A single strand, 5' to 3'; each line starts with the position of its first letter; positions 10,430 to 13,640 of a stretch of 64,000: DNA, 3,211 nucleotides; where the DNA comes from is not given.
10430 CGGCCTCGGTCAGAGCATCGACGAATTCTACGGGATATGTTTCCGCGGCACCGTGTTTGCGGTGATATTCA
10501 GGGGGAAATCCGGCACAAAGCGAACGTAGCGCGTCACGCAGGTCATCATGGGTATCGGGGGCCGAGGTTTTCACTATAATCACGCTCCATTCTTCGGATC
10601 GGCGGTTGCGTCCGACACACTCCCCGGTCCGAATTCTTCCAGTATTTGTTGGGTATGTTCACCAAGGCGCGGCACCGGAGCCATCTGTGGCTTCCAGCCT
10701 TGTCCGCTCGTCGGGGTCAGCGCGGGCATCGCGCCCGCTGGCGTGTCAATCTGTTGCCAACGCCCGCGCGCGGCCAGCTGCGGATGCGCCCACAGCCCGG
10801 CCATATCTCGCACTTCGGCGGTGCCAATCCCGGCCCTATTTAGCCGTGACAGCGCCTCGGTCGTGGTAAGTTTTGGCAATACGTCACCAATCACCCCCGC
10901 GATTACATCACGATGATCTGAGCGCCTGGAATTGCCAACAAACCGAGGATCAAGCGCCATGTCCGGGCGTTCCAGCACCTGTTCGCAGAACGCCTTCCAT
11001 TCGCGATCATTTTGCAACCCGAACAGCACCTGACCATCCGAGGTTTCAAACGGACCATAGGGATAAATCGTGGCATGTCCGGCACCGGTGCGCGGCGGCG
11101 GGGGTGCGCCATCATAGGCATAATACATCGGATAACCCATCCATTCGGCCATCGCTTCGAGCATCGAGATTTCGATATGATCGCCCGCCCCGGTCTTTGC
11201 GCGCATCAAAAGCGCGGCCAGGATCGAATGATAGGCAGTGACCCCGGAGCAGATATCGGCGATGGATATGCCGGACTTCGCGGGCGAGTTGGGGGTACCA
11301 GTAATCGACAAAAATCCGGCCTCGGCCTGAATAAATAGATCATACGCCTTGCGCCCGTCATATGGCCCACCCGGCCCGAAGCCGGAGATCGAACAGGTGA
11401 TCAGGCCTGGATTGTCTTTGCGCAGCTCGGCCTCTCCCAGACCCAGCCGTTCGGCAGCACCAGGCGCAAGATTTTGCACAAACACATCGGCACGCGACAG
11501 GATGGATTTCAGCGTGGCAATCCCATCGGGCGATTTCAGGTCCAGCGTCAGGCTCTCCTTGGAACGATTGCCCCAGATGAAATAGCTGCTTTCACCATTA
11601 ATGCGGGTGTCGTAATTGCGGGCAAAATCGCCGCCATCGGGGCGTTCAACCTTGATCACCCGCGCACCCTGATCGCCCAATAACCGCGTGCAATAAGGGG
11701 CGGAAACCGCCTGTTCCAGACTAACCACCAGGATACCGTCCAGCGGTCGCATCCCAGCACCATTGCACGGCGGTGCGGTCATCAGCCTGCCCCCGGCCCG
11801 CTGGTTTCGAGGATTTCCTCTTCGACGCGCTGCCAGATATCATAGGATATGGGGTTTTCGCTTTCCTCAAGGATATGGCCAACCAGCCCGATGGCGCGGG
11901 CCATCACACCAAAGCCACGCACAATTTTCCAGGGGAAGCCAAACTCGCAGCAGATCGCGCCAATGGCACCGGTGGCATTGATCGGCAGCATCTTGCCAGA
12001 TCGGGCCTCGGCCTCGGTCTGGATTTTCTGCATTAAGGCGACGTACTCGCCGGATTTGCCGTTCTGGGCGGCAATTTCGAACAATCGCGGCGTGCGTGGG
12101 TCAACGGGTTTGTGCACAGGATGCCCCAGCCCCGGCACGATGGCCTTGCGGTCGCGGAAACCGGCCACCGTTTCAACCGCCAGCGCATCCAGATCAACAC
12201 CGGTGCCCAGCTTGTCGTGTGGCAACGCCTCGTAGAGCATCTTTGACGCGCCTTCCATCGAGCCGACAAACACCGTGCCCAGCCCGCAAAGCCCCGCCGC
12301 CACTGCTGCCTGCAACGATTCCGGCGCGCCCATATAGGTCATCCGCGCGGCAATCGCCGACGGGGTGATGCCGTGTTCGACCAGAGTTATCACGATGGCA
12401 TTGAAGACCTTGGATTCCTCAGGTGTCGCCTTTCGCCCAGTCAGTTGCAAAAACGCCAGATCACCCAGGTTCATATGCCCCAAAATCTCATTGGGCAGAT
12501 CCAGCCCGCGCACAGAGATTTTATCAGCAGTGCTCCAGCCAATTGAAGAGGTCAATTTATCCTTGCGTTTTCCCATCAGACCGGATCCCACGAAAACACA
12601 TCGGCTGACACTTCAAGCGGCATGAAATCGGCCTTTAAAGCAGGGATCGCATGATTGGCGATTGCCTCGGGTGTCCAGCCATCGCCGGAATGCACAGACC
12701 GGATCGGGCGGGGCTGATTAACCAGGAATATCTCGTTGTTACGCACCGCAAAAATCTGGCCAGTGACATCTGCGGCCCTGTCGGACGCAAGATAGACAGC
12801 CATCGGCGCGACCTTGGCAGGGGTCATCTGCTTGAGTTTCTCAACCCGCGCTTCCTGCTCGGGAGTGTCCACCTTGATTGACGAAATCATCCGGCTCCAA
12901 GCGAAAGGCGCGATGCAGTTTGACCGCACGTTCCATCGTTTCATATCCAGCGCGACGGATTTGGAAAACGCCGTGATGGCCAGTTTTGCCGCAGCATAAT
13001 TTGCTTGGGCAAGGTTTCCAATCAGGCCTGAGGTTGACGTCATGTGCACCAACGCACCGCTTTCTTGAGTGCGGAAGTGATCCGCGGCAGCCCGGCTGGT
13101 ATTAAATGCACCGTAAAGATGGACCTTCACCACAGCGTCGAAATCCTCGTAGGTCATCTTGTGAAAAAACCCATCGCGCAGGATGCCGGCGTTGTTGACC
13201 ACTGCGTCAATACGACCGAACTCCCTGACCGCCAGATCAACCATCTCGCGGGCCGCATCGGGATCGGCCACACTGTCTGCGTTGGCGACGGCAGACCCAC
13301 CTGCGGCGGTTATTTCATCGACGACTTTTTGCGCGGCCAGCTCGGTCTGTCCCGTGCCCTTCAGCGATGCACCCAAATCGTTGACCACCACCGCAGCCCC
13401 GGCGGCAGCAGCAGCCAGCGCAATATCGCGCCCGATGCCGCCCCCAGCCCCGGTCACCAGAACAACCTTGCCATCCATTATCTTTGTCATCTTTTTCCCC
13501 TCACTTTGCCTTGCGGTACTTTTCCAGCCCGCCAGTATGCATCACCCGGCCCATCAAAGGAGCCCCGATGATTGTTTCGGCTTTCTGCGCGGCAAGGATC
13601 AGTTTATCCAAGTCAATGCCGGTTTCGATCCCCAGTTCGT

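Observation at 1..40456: Island may encode degradation of quaternary-carbon or beta-blocked (alicyclic) carboxylic acids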

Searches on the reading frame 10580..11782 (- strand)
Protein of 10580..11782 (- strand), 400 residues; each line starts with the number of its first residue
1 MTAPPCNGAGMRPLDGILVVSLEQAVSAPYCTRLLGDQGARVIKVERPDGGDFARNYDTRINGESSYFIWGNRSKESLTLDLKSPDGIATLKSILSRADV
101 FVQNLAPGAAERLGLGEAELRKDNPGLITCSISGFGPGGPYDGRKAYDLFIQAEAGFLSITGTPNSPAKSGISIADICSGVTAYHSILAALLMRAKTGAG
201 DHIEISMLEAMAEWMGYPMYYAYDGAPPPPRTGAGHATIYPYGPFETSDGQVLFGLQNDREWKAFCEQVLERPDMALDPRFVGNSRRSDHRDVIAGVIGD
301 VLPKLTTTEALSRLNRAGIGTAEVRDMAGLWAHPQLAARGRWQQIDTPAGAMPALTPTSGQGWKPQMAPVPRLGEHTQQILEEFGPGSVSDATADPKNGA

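Call 5: search_protein_families(library=ncbifam, proteins=[window:10580-11782:-], max_evalue=0.00001)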
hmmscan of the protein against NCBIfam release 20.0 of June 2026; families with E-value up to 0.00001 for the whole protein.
window:10580-11782:- (400 aa): 7 families
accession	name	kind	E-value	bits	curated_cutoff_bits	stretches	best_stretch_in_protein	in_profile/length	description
NF052585.1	SucGlutTfsCaiB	equivalog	1.2e-72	244.7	750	1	12-384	6-388/394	succinate--glutarate CoA-transferase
NF008511.0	PRK11430.1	equivalog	1.1e-64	218.9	522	1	11-384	7-379/381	CoA:oxalate CoA-transferase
NF041294.1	Scnl_mescCoAtase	equivalog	3.7e-59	200.8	700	1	11-350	1-345/381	succinyl-CoA:mesaconate CoA-transferase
NF003809.0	PRK05398.1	subfamily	3.3e-58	197.2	442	2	12-211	3-204/416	formyl-CoA transferase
TIGR03253.1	oxalate_frc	equivalog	4e-57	193.8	504.2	2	12-211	2-203/416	formyl-CoA transferase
NF002914.1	PRK03525.1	equivalog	3.4e-31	108.5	413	1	13-385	9-382/400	L-carnitine CoA-transferase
TIGR04253.1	mesacon_CoA_iso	equivalog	2.1e-10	40.2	725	1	14-383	3-382/403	2-methylfumaryl-CoA isomerase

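Call 79: search_solved_structures(query=window:10580-11782:-, max_evalue=1e-30)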
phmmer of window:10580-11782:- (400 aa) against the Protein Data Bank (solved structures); distinct sequences matched with E-value up to 1e-30: 21.
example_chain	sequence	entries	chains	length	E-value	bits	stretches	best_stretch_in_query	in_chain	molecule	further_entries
10uh_A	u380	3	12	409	2.2e-64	221.1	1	12-382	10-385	Formyl-coenzyme a transferase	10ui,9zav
9br7_A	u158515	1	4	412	7.9e-63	215.9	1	7-383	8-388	Succinate--hydroxymethylglutarate CoA-transferase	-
9br6_A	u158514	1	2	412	3.9e-62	213.6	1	7-383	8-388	Succinate--hydroxymethylglutarate CoA-transferase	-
4hl6_A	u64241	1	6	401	5.8e-59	203.2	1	7-385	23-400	Uncharacterized protein YfdE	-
4ed9_A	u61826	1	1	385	1.9e-56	194.9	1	12-383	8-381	CAIB/BAIF family protein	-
3ubm_A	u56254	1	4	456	2.9e-41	144.9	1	10-387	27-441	Formyl-CoA:oxalate CoA-transferase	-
1p5h_A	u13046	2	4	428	3.9e-41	144.4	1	12-212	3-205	Formyl-coenzyme A transferase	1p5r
2vjo_A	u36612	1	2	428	7.6e-41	143.5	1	12-212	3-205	FORMYL-COENZYME A TRANSFERASE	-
2vjp_A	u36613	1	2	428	1.1e-40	143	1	12-212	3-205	FORMYL-COENZYME A TRANSFERASE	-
2vjn_A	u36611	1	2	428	1.3e-40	142.8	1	12-212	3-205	FORMYL-COENZYME A TRANSFERASE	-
2vjk_A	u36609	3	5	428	1.4e-40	142.6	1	12-212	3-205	FORMYL-COENZYME A TRANSFERASE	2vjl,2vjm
5yit_A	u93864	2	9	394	1.5e-40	142.5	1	11-340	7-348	CoA transferase III | Uncharacterized protein Rv3272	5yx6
1t4c_A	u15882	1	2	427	1.6e-40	142.4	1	12-212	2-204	Formyl-CoA:oxalate CoA-transferase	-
2vjq_A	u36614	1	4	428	2.1e-40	142.1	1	12-212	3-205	FORMYL-COENZYME A TRANSFERASE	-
1pt5_A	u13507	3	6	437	3.4e-40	141.4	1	11-387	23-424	Hypothetical protein yfdW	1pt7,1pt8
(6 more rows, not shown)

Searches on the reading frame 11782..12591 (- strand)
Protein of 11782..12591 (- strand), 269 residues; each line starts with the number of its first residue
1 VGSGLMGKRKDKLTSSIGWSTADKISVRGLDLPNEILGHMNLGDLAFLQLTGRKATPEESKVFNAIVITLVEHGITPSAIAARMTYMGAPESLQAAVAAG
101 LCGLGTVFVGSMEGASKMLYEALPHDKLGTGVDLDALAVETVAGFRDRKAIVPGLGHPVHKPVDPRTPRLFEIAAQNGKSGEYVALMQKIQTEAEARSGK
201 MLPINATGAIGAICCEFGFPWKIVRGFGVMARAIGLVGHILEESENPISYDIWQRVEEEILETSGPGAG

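Call 5: search_protein_families(library=ncbifam, proteins=[window:11782-12591:-], max_evalue=0.00001)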
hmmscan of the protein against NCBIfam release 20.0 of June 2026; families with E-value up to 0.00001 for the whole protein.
window:11782-12591:- (269 aa): 16 families
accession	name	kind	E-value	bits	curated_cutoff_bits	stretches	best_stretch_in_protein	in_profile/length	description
NF004868.0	PRK06224.1-5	subfamily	2.7e-105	351.1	193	1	10-261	3-253/260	citryl-CoA lyase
NF004867.0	PRK06224.1-4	equivalog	5.4e-65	219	409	1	15-262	10-252/261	citryl-CoA lyase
NF004869.0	PRK06224.1-6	subfamily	2.8e-50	171.1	212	1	12-249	4-235/263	citryl-CoA lyase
NF004866.0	PRK06224.1-3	subfamily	6.1e-40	137.1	245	1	10-246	16-246/275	citryl-CoA lyase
NF004864.0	PRK06224.1-1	equivalog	4.5e-35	121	261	1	21-246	25-251/278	citryl-CoA lyase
NF004865.0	PRK06224.1-2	equivalog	3.1e-21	76.1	323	1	39-266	36-262/265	citryl-CoA lyase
TIGR01800.1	cit_synth_II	subfamily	8.2e-13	47.8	421.3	1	47-246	153-344/368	2-methylcitrate synthase/citrate synthase II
NF041157.1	Cit_synThplmales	equivalog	1.8e-08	33.9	590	1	47-245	156-350/377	citrate synthase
NF010636.0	PRK14033.1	equivalog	5.6e-08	32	479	1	49-246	166-354/376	bifunctional 2-methylcitrate synthase/citrate synthase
NF009005.0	PRK12350.1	subfamily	7.7e-08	31.9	332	1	53-244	148-335/366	citrate synthase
NF041301.1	Cit_synth_Halo_CitZ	equivalog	2e-07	30.4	550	1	50-246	167-355/379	citrate synthase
NF009004.0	PRK12349.1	equivalog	6.3e-07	28.5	508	1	46-246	161-353/372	citrate synthase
NF009006.1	PRK12351.1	equivalog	1.7e-06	26.7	550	1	47-245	161-351/376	bifunctional 2-methylcitrate synthase/citrate synthase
NF010638.0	PRK14035.1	equivalog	2e-06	26.9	572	1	49-246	160-348/372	citrate synthase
NF010640.0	PRK14037.1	subfamily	4.5e-06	25.8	504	1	51-246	161-352/377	citrate synthase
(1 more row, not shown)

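Call 53: search_protein_families(library=pfam, proteins=[window:11782-12591:-], max_evalue=0.0001)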
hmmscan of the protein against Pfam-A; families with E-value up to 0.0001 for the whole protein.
window:11782-12591:- (269 aa): 1 family
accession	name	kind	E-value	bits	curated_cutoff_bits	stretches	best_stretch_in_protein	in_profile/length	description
PF00285.26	Citrate_synt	-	1.5e-21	77.3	27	1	47-246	153-350/357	Citrate synthase, C-terminal domain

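Call 67: find_homologous_proteins(query=window:11782-12591:-, max_evalue=1e-40)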
Query window:11782-12591:- (269 aa): 6232 proteins with E <= 1e-40 among 8000 candidates; the best 120 are listed.
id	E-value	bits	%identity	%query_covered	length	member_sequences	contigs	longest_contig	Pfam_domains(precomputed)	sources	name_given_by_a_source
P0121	1.1e-169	581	100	98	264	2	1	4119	PF00285.27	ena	-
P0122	1.3e-169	580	99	98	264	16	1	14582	PF00285.27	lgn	-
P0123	4.7e-168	575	98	98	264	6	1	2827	PF00285.27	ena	-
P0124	5.6e-161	552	95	97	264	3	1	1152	PF00285.27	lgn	-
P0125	4.2e-160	549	95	97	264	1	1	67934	PF00285.27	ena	-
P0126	9.5e-160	548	94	97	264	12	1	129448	PF00285.27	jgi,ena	-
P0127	1.0e-159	548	94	97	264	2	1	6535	PF00285.27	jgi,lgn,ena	-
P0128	6.0e-159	545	93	97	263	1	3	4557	PF00285.27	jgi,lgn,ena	-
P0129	7.5e-159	545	94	97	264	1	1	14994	PF00285.27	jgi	-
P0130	1.2e-158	544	90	100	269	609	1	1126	PF00285.27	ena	-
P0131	2.5e-158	543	94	97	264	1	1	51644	PF00285.27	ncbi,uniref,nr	ncbi:citryl-CoA lyase [Hoeflea sp.]|uniref:citryl-CoA lyase n=1 Tax=Hoeflea sp. TaxID=1940281 RepID=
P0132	1.3e-157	541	93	98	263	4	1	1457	PF00285.27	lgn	-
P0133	1.1e-155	535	91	97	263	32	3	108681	PF00285.27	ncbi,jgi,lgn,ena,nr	ncbi:citryl-CoA lyase [Rhodobacterales bacterium 52_120_T64]|nr:citryl-CoA lyase [Rhodobacterales ba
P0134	1.4e-154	531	91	98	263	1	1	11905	PF00285.27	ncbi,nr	ncbi:MAG: citryl-CoA lyase [Rhodobacteraceae bacterium]|nr:MAG: citryl-CoA lyase [Paracoccaceae bact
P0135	3.0e-154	530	90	98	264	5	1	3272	PF00285.27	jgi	-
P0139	6.0e-152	522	88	98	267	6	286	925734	PF00285.27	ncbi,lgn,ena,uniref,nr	ncbi:citryl-CoA lyase [uncultured Bradyrhizobium sp.]|uniref:citryl-CoA lyase n=1 Tax=Bradyrhizobium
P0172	9.8e-134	463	78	98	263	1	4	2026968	PF00285.27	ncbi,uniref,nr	ncbi:citryl-CoA lyase [Paracoccus sp. S1E-3]|uniref:citryl-CoA lyase n=1 Tax=Paracoccus sp. S1E-3 Ta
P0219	1.4e-125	436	78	94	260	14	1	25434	PF00285.27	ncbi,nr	ncbi:citrate synthase [Alcanivorax sp. PN-3]|nr:citrate synthase [Alcanivorax sp. PN-3]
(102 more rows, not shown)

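Call 68: find_encoding_contigs(protein=P0172, flank=10000, max_places=1)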
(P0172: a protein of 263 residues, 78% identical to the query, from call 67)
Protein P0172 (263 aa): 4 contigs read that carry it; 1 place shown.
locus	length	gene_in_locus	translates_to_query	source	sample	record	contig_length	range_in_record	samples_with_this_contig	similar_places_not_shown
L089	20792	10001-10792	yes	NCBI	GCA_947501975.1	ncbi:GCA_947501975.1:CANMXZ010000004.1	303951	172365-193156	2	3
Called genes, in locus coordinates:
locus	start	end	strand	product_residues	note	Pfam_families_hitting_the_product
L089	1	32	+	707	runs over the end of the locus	PF02629:CoA_binding, PF13380:CoA_binding_2, PF13607:Succ_CoA_lig, PF13549:ATP-grasp_5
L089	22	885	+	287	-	PF22622:MFE-2_hydrat-2_N, PF13452:FAS1_DH_region (faint), PF01575:MaoC_dehydratas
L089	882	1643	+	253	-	PF00378:ECH_1, PF16113:ECH_2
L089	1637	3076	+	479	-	-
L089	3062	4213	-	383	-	PF02515:CoA_transf_3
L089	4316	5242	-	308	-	PF00126:HTH_1, PF03466:LysR_substrate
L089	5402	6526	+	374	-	PF16868:NMT1_3, PF09084:NMT1 (weak)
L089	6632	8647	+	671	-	PF06808:DctM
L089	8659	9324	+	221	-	PF01144:CoA_trans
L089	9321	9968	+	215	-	PF01144:CoA_trans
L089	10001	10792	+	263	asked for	PF00285:Citrate_synt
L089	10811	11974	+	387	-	PF02771:Acyl-CoA_dh_N, PF02770:Acyl-CoA_dh_M, PF00441:Acyl-CoA_dh_1, PF08028:Acyl-CoA_dh_2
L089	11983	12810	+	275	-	PF03328:HpcH_HpaI, PF15617:C-C_Bond_Lyase (faint)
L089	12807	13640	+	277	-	PF13452:FAS1_DH_region, PF27832:Htd2 (faint)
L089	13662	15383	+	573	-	PF18158:AidB_N, PF02770:Acyl-CoA_dh_M, PF00441:Acyl-CoA_dh_1, PF08028:Acyl-CoA_dh_2 (weak)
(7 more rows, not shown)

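Call 69: find_encoding_contigs(protein=P0219, flank=10000, max_places=1)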
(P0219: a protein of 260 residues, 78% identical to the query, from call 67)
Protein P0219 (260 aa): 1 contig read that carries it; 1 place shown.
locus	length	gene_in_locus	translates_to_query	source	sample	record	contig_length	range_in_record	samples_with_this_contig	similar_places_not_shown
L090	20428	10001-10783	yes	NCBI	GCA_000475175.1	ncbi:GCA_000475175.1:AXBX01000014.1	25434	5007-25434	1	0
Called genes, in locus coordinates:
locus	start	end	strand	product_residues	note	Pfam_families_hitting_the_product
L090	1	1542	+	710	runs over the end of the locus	PF02629:CoA_binding, PF13380:CoA_binding_2, PF13607:Succ_CoA_lig, PF13549:ATP-grasp_5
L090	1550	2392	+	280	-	PF13452:FAS1_DH_region, PF22622:MFE-2_hydrat-2_N, PF01575:MaoC_dehydratas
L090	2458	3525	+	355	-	PF02771:Acyl-CoA_dh_N, PF00441:Acyl-CoA_dh_1, PF08028:Acyl-CoA_dh_2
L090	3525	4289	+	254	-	PF00378:ECH_1, PF16113:ECH_2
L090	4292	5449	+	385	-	PF02771:Acyl-CoA_dh_N, PF02770:Acyl-CoA_dh_M, PF00441:Acyl-CoA_dh_1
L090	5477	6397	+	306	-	PF00106:adh_short, PF08659:KR, PF13561:adh_short_C2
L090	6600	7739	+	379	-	PF12974:Phosphonate-bd, PF16868:NMT1_3, PF09084:NMT1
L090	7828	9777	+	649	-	PF06808:DctM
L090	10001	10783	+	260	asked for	PF00285:Citrate_synt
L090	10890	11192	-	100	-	PF13560:HTH_31, PF01381:HTH_3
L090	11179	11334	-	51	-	-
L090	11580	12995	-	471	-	-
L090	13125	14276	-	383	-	PF02771:Acyl-CoA_dh_N, PF02770:Acyl-CoA_dh_M, PF00441:Acyl-CoA_dh_1, PF22924:ACOX_C_alpha1 (weak), PF08028:Acyl-CoA_dh_2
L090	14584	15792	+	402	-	PF00108:Thiolase_N, PF02803:Thiolase_C, PF22691:Thiolase_C_1 (faint)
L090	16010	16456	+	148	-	PF22381:Staph_reg_Sar_Rot, PF01047:MarR, PF12802:MarR_2, PF13463:HTH_27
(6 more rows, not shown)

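Call 70: find_encoding_contigs(protein=P0139, flank=10000, max_places=1)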
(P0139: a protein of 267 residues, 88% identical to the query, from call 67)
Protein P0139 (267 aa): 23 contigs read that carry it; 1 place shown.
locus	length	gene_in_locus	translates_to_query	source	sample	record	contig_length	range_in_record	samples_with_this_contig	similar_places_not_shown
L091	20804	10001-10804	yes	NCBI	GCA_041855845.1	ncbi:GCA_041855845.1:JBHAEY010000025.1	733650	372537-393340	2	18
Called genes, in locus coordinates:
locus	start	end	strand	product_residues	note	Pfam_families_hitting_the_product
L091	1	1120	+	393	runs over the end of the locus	PF02771:Acyl-CoA_dh_N, PF02770:Acyl-CoA_dh_M, PF00441:Acyl-CoA_dh_1, PF08028:Acyl-CoA_dh_2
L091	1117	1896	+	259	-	PF00378:ECH_1, PF16113:ECH_2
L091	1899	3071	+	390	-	PF02771:Acyl-CoA_dh_N, PF02770:Acyl-CoA_dh_M, PF00441:Acyl-CoA_dh_1, PF08028:Acyl-CoA_dh_2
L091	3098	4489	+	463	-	PF00501:AMP-binding (weak), PF14535:AMP-binding_C_2 (weak)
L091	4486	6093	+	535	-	PF01039:Carboxyl_trans, PF03255:ACCA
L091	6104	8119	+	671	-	PF00289:Biotin_carb_N, PF02786:CPSase_L_D2, PF07478:Dala_Dala_lig_C (faint), PF02222:ATP-grasp, PF25919:BSH_CusB (faint), PF02785:Biotin_carb_C, PF00364:Biotin_lipoyl, PF25997:BSH_YhbJ (weak), +2 more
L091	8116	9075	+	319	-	PF00682:HMGL-like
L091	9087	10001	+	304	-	PF00106:adh_short, PF08659:KR, PF13561:adh_short_C2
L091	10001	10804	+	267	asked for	PF00285:Citrate_synt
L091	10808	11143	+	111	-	-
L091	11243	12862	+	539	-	PF00501:AMP-binding, PF13193:AMP-binding_C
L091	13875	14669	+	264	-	PF00106:adh_short, PF08659:KR, PF13561:adh_short_C2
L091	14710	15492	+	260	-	PF00378:ECH_1, PF16113:ECH_2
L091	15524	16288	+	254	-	PF00378:ECH_1, PF16113:ECH_2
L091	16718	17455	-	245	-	PF09339:HTH_IclR, PF01614:IclR_C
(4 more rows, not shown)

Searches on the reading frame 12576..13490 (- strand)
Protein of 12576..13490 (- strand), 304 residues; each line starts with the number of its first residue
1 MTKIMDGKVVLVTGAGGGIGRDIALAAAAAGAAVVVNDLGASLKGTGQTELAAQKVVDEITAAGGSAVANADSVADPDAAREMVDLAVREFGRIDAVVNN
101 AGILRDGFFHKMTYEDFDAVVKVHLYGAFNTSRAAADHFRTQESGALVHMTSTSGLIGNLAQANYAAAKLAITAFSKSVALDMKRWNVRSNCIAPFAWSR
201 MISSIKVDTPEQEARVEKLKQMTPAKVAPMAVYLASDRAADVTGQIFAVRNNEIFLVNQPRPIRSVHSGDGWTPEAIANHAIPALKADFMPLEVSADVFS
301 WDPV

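Call 5: search_protein_families(library=ncbifam, proteins=[window:12576-13490:-], max_evalue=0.00001)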
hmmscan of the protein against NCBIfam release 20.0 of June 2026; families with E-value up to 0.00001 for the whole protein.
window:12576-13490:- (304 aa): 207 families (the best 25 are shown)
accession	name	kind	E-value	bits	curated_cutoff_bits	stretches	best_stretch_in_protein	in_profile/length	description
NF005861.0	PRK07791.1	subfamily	3.6e-81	272.8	373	1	3-286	2-288/300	SDR family oxidoreductase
NF005862.0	PRK07792.1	equivalog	9.4e-64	215.5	414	1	4-278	10-281/307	3-oxoacyl-ACP reductase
TIGR01830.1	3oxo_ACP_reduc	equivalog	7.7e-52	176.4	297.75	1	10-249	1-234/239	3-oxoacyl-[acyl-carrier-protein] reductase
NF004198.0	PRK05653.1-3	equivalog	1.9e-51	174.9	296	1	3-249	3-242/248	3-oxoacyl-ACP reductase FabG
NF005559.1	PRK07231.1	subfamily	1.6e-45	155.6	215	1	5-249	2-243/249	glucose 1-dehydrogenase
NF009466.0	PRK12826.1-2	subfamily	3.3e-45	154.5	222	1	7-253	3-244/248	3-oxoacyl-ACP reductase FabG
TIGR03971.1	SDR_subfam_1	subfamily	3.2e-44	151.3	300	1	5-249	1-264/271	mycofactocin-coupled SDR family oxidoreductase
NF053807.1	RhamDHLra1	equivalog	4.4e-42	144.5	400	1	5-249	2-243/252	L-rhamnose 1-dehydrogenase Lra1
NF009093.0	PRK12429.1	subfamily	1.8e-41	142.1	258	1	5-249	3-252/259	3-hydroxybutyrate dehydrogenase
NF004791.0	PRK06138.1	equivalog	6.4e-41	140.3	312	1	5-249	3-245/252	SDR family oxidoreductase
NF004200.0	PRK05653.1-5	equivalog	1e-40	139.8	273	1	8-250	3-238/242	3-oxoacyl-ACP reductase FabG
NF052558.1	MBtsdlDhBudC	equivalog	1.1e-40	139.8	270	1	6-250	2-238/250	meso-2,3-butanediol dehydrogenase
TIGR01963.1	PHB_DH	subfamily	1.3e-40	139.3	307.05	1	8-249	2-248/255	3-hydroxybutyrate dehydrogenase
TIGR01829.1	AcAcCoA_reduct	subfamily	2e-40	139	302.1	1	8-249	1-236/242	acetoacetyl-CoA reductase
NF009546.0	PRK12935.1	equivalog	5.8e-40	137.4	418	1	5-249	4-241/247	acetoacetyl-CoA reductase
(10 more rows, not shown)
